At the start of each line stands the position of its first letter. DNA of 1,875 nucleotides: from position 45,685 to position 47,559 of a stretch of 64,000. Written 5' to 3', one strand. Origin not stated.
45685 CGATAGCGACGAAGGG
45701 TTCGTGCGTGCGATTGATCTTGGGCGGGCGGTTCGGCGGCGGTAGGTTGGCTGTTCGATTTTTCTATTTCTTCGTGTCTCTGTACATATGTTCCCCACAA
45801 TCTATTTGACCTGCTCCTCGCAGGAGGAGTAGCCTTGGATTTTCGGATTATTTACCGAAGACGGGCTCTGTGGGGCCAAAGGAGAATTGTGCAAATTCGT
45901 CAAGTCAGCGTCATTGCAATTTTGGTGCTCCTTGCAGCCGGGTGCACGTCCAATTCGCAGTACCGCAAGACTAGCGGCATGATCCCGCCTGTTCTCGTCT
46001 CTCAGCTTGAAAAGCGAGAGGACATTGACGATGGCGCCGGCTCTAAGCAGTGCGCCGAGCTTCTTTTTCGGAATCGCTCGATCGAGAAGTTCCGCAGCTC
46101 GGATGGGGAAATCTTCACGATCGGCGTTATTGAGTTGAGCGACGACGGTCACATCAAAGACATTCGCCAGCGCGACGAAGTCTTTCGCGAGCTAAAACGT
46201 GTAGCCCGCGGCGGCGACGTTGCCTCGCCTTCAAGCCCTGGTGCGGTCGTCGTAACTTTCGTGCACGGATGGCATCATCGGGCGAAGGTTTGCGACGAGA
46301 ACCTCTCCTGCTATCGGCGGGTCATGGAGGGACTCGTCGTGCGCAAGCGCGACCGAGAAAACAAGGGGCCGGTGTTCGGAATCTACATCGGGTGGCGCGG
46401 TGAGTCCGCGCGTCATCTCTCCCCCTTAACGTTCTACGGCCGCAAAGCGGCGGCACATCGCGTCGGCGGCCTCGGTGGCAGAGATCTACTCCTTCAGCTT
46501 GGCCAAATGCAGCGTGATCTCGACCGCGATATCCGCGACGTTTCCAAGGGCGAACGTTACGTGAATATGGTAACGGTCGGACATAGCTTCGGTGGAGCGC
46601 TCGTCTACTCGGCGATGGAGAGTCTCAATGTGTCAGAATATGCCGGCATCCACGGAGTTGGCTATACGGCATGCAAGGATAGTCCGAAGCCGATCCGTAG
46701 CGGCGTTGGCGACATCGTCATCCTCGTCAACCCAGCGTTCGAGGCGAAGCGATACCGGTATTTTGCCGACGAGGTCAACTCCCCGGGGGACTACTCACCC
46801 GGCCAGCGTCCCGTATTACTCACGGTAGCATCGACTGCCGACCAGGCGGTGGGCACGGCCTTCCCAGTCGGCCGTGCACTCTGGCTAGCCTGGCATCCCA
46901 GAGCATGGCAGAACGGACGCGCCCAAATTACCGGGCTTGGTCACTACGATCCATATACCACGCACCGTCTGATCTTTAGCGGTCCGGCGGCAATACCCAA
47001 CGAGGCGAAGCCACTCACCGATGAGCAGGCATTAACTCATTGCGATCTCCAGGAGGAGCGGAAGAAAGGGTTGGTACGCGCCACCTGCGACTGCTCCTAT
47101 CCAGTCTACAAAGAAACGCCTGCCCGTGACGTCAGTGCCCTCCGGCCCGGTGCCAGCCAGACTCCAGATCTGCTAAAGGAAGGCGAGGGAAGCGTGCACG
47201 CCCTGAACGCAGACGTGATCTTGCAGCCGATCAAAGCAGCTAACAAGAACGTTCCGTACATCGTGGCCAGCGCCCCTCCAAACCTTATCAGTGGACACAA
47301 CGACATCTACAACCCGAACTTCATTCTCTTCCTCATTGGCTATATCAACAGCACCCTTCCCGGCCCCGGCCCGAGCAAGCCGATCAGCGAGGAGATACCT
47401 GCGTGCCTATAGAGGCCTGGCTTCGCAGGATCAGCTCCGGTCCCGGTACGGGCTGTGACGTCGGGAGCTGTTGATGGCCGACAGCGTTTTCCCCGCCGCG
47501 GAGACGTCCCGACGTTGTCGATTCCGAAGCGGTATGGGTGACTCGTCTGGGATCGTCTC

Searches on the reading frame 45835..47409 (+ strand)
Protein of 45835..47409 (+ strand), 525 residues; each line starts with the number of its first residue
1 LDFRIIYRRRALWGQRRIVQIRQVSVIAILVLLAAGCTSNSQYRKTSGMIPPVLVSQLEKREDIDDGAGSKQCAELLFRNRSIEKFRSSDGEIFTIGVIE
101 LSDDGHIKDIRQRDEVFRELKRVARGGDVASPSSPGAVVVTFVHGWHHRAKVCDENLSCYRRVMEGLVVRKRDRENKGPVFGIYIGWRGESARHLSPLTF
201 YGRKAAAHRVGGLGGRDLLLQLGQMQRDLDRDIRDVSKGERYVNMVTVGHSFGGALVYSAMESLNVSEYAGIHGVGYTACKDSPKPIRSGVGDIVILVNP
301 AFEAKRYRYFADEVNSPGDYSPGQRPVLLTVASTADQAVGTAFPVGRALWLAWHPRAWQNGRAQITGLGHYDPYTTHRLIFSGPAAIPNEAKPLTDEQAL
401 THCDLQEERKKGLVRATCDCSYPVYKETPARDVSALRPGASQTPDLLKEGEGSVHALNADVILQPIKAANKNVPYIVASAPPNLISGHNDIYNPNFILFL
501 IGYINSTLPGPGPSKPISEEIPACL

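Call 96: search_protein_families(library=pfam, proteins=[window:45835-47409:+], max_evalue=0.001)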
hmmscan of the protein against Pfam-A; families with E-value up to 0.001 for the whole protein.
window:45835-47409:+ (525 aa): 0 families

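Call 101: search_protein_families(library=padloc, proteins=[window:45835-47409:+], max_evalue=0.00001)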
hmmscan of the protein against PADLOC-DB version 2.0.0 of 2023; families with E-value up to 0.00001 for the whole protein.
window:45835-47409:+ (525 aa): 0 families

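Call 103: search_solved_structures(query=window:45835-47409:+, max_evalue=1)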
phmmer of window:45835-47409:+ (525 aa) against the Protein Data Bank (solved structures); distinct sequences matched with E-value up to 1: 0.

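Call 104: list_cluster_members(proteins=[window:45835-47409:+, window:38155-38415:+, window:42512-45742:+])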
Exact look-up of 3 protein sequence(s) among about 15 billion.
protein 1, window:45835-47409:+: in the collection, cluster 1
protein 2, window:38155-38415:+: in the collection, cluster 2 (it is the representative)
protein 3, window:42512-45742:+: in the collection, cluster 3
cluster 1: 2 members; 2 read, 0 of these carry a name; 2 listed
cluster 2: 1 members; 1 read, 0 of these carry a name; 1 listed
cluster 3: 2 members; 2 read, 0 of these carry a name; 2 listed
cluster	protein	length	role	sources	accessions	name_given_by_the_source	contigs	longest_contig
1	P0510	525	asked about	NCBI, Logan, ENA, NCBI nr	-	-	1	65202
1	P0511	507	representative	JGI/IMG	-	-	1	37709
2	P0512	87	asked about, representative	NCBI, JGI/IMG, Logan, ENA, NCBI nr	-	-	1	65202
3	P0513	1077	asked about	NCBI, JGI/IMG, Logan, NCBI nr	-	-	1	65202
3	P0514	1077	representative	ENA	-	-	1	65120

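Call 105: find_encoding_contigs(protein=P0511, flank=10000, max_places=3)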
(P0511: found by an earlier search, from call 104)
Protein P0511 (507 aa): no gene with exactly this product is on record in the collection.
